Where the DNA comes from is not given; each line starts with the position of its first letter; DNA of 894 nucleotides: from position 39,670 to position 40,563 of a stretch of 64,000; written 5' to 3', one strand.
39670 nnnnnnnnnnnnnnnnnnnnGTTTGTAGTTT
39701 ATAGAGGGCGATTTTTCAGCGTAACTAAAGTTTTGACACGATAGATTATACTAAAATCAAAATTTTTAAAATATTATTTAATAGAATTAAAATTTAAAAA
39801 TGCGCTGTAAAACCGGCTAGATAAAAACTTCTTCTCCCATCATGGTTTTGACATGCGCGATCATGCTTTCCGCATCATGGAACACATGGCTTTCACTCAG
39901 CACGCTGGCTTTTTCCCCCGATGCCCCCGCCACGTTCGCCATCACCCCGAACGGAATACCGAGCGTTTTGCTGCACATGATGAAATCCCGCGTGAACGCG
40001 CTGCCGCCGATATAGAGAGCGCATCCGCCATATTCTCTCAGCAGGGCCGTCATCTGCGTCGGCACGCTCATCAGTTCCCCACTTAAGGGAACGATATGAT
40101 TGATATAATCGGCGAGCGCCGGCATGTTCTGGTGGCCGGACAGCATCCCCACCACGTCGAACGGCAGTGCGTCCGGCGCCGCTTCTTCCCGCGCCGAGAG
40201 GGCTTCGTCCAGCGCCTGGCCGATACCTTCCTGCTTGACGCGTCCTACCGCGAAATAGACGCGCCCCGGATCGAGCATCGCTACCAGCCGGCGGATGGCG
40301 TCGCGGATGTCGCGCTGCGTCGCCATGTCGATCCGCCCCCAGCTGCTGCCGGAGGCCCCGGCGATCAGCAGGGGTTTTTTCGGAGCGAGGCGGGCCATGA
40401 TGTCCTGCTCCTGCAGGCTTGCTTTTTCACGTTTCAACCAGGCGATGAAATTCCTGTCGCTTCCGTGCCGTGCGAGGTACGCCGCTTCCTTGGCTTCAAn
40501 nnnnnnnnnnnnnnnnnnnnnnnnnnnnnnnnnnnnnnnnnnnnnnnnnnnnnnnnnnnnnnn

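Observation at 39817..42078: Adenosine-deaminase-like domain fused to a C-terminal LOG/SLOG-like module in one 753-aa protein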

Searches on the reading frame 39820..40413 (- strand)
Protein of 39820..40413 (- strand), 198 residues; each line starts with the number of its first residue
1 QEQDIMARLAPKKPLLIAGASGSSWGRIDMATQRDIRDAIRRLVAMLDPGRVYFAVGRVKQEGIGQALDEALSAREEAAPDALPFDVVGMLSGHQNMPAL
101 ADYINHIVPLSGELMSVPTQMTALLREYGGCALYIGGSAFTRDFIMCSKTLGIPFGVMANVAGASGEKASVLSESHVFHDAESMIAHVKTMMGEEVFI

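Call 28: search_solved_structures(query=A2, max_evalue=10, show_alignments=3)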
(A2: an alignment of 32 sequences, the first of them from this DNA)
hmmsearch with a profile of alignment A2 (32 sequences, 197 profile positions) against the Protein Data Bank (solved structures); distinct sequences matched with E-value up to 10: 4.
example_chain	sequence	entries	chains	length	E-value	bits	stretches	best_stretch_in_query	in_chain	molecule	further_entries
2ij9_A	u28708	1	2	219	0.59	12.6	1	121-154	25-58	Uridylate kinase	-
4rhe_A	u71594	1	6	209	0.93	12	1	4-26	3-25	3-octaprenyl-4-hydroxybenzoate carboxy-lyase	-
4rhf_A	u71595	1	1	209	0.93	12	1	4-26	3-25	3-octaprenyl-4-hydroxybenzoate carboxy-lyase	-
2hiv_A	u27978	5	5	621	1.5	11.3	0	6-44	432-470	Thermostable DNA ligase | DNA ligase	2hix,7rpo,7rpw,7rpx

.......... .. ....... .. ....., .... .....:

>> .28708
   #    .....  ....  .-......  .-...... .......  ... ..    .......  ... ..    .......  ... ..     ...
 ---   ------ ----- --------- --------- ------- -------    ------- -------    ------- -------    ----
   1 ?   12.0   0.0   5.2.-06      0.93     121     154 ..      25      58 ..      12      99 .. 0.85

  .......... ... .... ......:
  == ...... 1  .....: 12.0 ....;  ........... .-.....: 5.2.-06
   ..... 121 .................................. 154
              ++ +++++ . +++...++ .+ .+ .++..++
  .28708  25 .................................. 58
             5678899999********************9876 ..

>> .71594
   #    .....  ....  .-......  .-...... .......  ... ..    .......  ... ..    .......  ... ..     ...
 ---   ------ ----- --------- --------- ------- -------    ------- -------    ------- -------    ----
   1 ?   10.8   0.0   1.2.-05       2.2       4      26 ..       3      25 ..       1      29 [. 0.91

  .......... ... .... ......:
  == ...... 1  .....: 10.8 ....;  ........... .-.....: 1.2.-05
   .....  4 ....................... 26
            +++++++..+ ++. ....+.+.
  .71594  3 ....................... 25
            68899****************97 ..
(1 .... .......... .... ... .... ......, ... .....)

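Call 32: predict_structure(alignment_id=A2)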
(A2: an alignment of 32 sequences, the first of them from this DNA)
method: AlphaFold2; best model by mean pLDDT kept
length: 198 residues; sequences in the alignment: 32
mean_pLDDT: 94.1   pTM: 0.91
mean pLDDT of the five models: 94.1, 94.1, 93.6, 92.8, 92.4
residues with pLDDT >= 90: 168; 70-90: 23; 50-70: 5; < 50: 2
segments of 3 or more residues with pLDDT < 50: none
pLDDT, mean of each block of 10 residues (from residue 1): 76 97 96 98 98 93 95 98 96 75 91 90 96 97 98 98 97 97 98 97
secondary structure, 60 per line:
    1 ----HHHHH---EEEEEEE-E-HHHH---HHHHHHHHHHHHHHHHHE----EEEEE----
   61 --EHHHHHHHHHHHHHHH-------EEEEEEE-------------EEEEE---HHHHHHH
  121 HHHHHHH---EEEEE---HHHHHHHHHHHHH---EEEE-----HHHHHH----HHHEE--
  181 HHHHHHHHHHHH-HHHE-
elements in order: H5-9 E13-19 H23-26 H30-46 E52-56 H64-78 E86-92 E106-110 H114-127 E131-135 H139-151 E155-158 H164-169 H181-192

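Call 35: fold_search(model_id=the predicted structure, library=pdb)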
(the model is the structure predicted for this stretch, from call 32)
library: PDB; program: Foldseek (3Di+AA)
matches with E <= 10: 1407; with E <= 0.001: 43
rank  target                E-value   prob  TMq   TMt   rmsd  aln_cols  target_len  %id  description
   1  8bdc_A                9.3e-07  1.00  0.63  0.15  10.0       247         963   13  Human apo TRPM8 in a closed state (composite map) (released 2023-11-01)
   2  9mta_A                4.5e-06  1.00  0.60  0.15   9.1       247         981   15  Cryo-EM structure of the human TRPM4 channel in an apo closed state (released 2025-10-29)
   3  9mt8_A                5.5e-06  1.00  0.67  0.18   4.8       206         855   15  Cryo-EM structure of the human TRPM4 channel in a calcium bound putative desensitized state (released 2025-10-29)
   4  1rcu_A                7.5e-06  1.00  0.61  0.70   3.5       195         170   16  X-RAY STRUCTURE OF TM1055 NORTHEAST STRUCTURAL GENOMICS CONSORTIUM TARGET VT76 (released 2003-12-02)
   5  6pkx_B                8.5e-06  1.00  0.64  0.12   5.1       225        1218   12  Cryo-EM structure of the zebrafish TRPM2 channel in the presence of ADPR and Ca2+ (released 2019-08-28)
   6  9p8y_A                1.2e-05  1.00  0.62  0.15   9.8       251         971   12  Human TRPM8 closed, ligand-free structure resolved in GDN using cryo-EM (released 2026-03-25)
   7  8e4q_A                2.2e-05  1.00  0.54  0.14   8.9       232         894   12  The closed C0-state flycatcher TRPM8 structure in complex with PI(4,5)P2 (released 2022-10-26)
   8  9b6g_A                2.3e-05  1.00  0.60  0.15   9.8       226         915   13  Cryo-EM structure of the mouse TRPM8 channel in complex with the antagonist AMTB (released 2024-08-21)
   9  9pb6_A                3.9e-05  1.00  0.60  0.15  10.6       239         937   14  Avian TRPM8 (Parus major) menthol bound structure resolved in cell vesicles using cryo-EM (released 2026-04-08)
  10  6puu_A                4.4e-05  1.00  0.61  0.11  10.3       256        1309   12  Human TRPM2 bound to 8-Br-cADPR and calcium (released 2019-09-25)
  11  8srb_A                4.4e-05  1.00  0.60  0.11   9.1       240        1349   11  Cryo-EM structure of TRPM2 chanzyme in the presence of EDTA and ADP-ribose (released 2024-05-08)
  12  9us2_A                5.3e-05  1.00  0.60  0.58   4.9       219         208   16  Crystal structure of YgdH from Neisseria meningitidis (released 2025-08-06)
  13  8sre_A                6.8e-05  1.00  0.60  0.10   4.3       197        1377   12  Cryo-EM structure of TRPM2 chanzyme in the presence of Magnesium and ADP-ribose, closed state (released 2024-05-15)
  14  6pur_A                6.8e-05  1.00  0.65  0.12  10.3       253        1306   12  Human TRPM2 bound to ADPR (released 2019-09-25)
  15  9y2b_A                6.8e-05  1.00  0.57  0.14   8.9       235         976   14  Cryo-EM structure of the human TRPM4 channel in complex with EGTA and DAB at 37 degrees Celsius (released 2026-02-04)
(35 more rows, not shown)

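Call 41: search_protein_representatives(alignment_id=A2)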
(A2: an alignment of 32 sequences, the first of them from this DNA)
Query: 32 sequences, 197 profile positions. Proteins with E-value up to 0.001 (for the whole library): 346; up to 1e-10: 262; up to 1e-30: 113. The best 150 are listed.
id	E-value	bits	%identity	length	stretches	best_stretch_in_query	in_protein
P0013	3.2e-73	261.5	-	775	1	3-195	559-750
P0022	6.5e-69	247.5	-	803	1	3-193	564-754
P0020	3.8e-66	238.5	-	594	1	5-192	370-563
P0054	1.5e-64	233.3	-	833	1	3-196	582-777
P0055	1.6e-63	229.9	-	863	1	3-193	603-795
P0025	1.5e-62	226.7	-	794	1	2-197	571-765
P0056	6.0e-61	221.5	-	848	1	3-195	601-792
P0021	8.6e-61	221.0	-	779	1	2-192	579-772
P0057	5.3e-58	211.9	-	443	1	3-197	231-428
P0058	9.0e-57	207.9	-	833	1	3-192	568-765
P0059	6.5e-56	205.1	-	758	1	3-194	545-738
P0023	1.2e-55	204.2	-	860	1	2-192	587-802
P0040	1.6e-55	203.8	-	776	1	2-196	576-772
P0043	2.0e-54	200.2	-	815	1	2-197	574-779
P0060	2.1e-54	200.1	-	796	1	3-197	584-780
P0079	5.7e-43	162.8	-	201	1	9-195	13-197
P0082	3.3e-42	160.3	-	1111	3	7-194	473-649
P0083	9.1e-42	158.9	-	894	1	3-190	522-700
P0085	2.2e-41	157.6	-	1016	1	4-196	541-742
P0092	3.8e-40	153.6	-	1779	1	3-196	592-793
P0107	1.9e-37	144.8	-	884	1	3-189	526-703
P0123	2.2e-35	138.0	-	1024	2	7-196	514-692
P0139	5.1e-33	130.4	-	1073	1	3-196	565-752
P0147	2.5e-32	128.1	-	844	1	5-196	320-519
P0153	3.5e-31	124.4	-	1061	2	9-196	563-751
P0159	2.4e-30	121.6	-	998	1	9-192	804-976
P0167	5.3e-29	117.2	-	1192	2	10-195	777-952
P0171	1.0e-28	116.3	-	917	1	3-189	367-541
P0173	2.3e-28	115.2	-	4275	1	2-188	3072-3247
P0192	2.1e-25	105.5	-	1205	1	3-184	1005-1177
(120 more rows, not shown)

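Call 42: search_protein_families(library=pfam, proteins=[P0082, P0092, P0173, P0159, P0192], max_evalue=0.001)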
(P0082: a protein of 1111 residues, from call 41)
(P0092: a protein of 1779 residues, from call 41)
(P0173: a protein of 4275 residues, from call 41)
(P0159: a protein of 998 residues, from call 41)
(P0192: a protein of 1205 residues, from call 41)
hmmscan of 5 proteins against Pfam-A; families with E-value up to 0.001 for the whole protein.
P0082 (1111 aa): 4 families
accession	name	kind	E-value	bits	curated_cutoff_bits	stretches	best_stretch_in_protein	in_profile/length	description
PF06414.18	Zeta_toxin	-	6.8e-31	107.7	22.3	1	88-256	11-179/199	Zeta toxin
PF13671.12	AAA_33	-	8.6e-12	46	27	1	95-242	1-139/143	AAA domain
PF18171.6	LSDAT_prok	-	5.6e-08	32.7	25.4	0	515-628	35-167/195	SLOG in TRPM, prokaryote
PF13238.12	AAA_18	-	9.5e-06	26.5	29.4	1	96-224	1-112/128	AAA domain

P0092 (1779 aa): 1 family
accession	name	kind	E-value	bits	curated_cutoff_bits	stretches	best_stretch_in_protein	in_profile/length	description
PF00962.28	A_deaminase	-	4.1e-15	56.1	27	1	226-504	53-306/330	Adenosine deaminase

P0173 (4275 aa): 3 families
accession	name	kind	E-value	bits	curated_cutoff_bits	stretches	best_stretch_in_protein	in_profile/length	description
PF00962.28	A_deaminase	-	1.9e-23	83.5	27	1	2752-2995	55-306/330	Adenosine deaminase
PF02661.23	Fic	-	7e-09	36.9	24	1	3812-3854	50-93/93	Fic/DOC family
PF14083.11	PGDYG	-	2e-06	28.5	27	1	3324-3413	5-101/102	PGDYG protein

P0159 (998 aa): 1 family
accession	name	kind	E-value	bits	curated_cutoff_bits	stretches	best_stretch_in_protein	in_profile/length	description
PF18171.6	LSDAT_prok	-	0.00051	19.8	25.4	0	821-865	11-56/195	SLOG in TRPM, prokaryote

P0192 (1205 aa): 1 family
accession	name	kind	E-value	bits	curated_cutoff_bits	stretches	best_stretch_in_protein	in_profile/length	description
PF18171.6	LSDAT_prok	-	2.9e-06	27.1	25.4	1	1030-1167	13-168/195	SLOG in TRPM, prokaryote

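Call 43: search_protein_families(library=pfam, proteins=[P0167, P0147, P0171, P0123, P0085, P0139, P0153, P0083, P0107, P0079], max_evalue=0.001)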
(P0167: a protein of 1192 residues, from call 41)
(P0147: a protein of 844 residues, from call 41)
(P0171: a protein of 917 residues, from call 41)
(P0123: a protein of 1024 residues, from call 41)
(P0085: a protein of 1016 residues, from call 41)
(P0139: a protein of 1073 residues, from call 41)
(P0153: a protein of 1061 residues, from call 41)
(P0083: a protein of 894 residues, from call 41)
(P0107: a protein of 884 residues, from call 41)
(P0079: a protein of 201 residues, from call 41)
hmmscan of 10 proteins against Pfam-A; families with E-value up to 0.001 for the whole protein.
P0167 (1192 aa): 0 families

P0147 (844 aa): 1 family
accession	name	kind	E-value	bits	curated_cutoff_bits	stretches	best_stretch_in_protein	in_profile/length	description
PF00962.28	A_deaminase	-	1e-14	54.8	27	1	10-231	117-307/330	Adenosine deaminase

P0171 (917 aa): 3 families
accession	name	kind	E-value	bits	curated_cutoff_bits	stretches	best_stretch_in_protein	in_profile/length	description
PF00962.28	A_deaminase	-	4.8e-27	95.3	27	1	72-302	77-308/330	Adenosine deaminase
PF00293.34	NUDIX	-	5.2e-08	33.4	21.1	1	556-649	3-82/134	NUDIX domain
PF10686.14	YAcAr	-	1e-05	25.7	28.2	1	396-442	13-58/66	YspA, cpYpsA-related SLOG family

P0123 (1024 aa): 5 families
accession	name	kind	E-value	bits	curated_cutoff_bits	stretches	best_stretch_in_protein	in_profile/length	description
PF06414.18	Zeta_toxin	-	1.6e-27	96.7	22.3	1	126-293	10-177/199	Zeta toxin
PF13671.12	AAA_33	-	7.4e-12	46.2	27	1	134-275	1-133/143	AAA domain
PF13238.12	AAA_18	-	5.2e-07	30.6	29.4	1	135-264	1-113/128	AAA domain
PF13207.12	AAA_17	-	1.8e-05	25.5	27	0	139-268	2-127/136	AAA domain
PF18171.6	LSDAT_prok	-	4.4e-05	23.3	25.4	0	537-669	15-167/195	SLOG in TRPM, prokaryote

P0085 (1016 aa): 2 families
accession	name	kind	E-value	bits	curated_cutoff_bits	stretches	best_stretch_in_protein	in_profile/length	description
PF00962.28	A_deaminase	-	8.2e-19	68.3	27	1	190-440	46-283/330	Adenosine deaminase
PF15891.11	Nuc_deoxyri_tr2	-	1.5e-05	25.7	30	1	861-917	3-67/105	Nucleoside 2-deoxyribosyltransferase like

P0139 (1073 aa): 1 family
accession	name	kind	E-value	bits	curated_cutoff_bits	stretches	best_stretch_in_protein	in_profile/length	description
PF00962.28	A_deaminase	-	1.4e-20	74.1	27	1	233-496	44-307/330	Adenosine deaminase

P0153 (1061 aa): 1 family
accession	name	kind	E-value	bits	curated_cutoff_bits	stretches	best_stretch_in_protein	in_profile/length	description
PF00962.28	A_deaminase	-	6.8e-18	65.3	27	1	299-479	120-295/330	Adenosine deaminase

P0083 (894 aa): 2 families
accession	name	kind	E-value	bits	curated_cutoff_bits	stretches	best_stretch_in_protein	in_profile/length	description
PF00962.28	A_deaminase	-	1.3e-20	74.2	27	1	200-462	52-317/330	Adenosine deaminase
PF00293.34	NUDIX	-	1.1e-14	55.1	21.1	1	718-869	4-133/134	NUDIX domain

P0107 (884 aa): 2 families
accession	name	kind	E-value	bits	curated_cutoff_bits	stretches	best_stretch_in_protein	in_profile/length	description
PF00962.28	A_deaminase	-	5e-23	82.1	27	1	217-448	58-289/330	Adenosine deaminase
PF00293.34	NUDIX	-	6.1e-13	49.4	21.1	1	726-863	6-129/134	NUDIX domain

P0079 (201 aa): 0 families

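Call 61: search_protein_families(library=ncbifam, proteins=[P0082, P0192], max_evalue=0.01)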
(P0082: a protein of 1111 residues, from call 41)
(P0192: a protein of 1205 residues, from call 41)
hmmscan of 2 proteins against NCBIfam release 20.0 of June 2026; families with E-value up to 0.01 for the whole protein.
P0082 (1111 aa): 4 families
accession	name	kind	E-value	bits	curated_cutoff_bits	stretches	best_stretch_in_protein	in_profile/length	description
NF041574.1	antitoxPezT_Strep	equivalog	0.00016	21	470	1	74-195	14-131/251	type II toxin-antitoxin system toxin PezT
TIGR01360.1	aden_kin_iso1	equivalog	0.0052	16.5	284.1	0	94-231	4-135/188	adenylate kinase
NF006958.0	PRK09435.1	equivalog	0.006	15.6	329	0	72-116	39-80/333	methylmalonyl Co-A mutase-associated GTPase MeaB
NF011100.0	PRK14527.1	equivalog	0.0083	15.8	154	0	95-256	9-159/191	adenylate kinase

P0192 (1205 aa): 1 family
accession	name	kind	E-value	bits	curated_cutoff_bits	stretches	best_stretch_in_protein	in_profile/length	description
TIGR00725.1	TIGR00725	hypoth_equivalog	0.0045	16.4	106.9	0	1034-1164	12-133/159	TIGR00725 family protein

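Call 70: find_encoding_contigs(protein=P0082, flank=5000, max_places=1)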
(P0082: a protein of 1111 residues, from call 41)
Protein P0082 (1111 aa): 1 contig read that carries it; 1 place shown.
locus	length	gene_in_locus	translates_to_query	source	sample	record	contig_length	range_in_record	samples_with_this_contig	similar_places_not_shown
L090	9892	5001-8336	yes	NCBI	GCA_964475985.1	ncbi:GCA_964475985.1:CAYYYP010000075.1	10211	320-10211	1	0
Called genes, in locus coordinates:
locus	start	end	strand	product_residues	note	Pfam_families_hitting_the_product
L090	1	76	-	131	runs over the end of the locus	?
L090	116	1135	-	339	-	PF02119:FlgI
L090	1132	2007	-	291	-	PF02107:FlgH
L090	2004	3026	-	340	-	PF13144:ChapFlgA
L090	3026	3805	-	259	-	PF00460:Flg_bb_rod (weak), PF22692:LlgE_F_G_D1, PF06429:Flg_bbr_C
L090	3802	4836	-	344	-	PF00460:Flg_bb_rod, PF22692:LlgE_F_G_D1, PF06429:Flg_bbr_C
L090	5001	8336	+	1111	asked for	PF06414:Zeta_toxin, PF13671:AAA_33, PF18171:LSDAT_prok (faint)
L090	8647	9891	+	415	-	?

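Call 71: find_encoding_contigs(protein=P0192, flank=5000, max_places=1)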
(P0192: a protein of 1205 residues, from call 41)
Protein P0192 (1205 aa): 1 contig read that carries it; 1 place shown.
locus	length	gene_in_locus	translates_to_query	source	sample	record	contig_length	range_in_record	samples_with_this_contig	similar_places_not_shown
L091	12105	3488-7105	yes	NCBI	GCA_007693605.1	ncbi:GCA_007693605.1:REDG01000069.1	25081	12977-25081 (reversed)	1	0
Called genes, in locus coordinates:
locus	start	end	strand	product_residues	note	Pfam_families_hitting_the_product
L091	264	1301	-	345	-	-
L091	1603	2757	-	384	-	-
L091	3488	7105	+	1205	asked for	PF18171:LSDAT_prok (faint)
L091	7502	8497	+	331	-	PF01734:Patatin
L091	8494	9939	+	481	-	PF18144:SMODS, PF21654:DncV-like_NTFase, PF18134:AGS_C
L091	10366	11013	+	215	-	PF18735:HEPN_RiboL-PSP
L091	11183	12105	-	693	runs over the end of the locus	PF02518:HATPase_c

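Call 72: find_encoding_contigs(protein=P0173, flank=6000, max_places=1)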
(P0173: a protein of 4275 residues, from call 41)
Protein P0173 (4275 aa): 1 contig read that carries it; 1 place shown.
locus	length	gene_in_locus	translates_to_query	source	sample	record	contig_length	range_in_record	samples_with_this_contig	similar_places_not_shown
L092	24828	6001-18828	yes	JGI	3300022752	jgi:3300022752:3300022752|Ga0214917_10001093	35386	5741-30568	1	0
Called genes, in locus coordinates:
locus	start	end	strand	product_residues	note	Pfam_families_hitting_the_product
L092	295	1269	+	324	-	PF13442:Cytochrome_CBB3 (weak)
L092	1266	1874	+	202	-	PF20155:TMP_3 (faint)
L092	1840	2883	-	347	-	PF02595:Gly_kinase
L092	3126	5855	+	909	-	-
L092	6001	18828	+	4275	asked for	PF14083:PGDYG (faint), PF00962:A_deaminase, PF02661:Fic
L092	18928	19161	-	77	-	PF13370:Fer4_13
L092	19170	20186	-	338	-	PF11583:AurF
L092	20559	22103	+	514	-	-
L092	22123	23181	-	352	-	PF00483:NTP_transferase, PF12804:NTP_transf_3 (weak), PF25084:LbH_EIF2B (faint), PF25087:GMPPB_C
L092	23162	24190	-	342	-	PF01636:APH, PF02958:EcKL (weak)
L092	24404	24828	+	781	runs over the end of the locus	PF13620:CarboxypepD_reg (faint), PF13715:CarbopepD_reg_2 (faint)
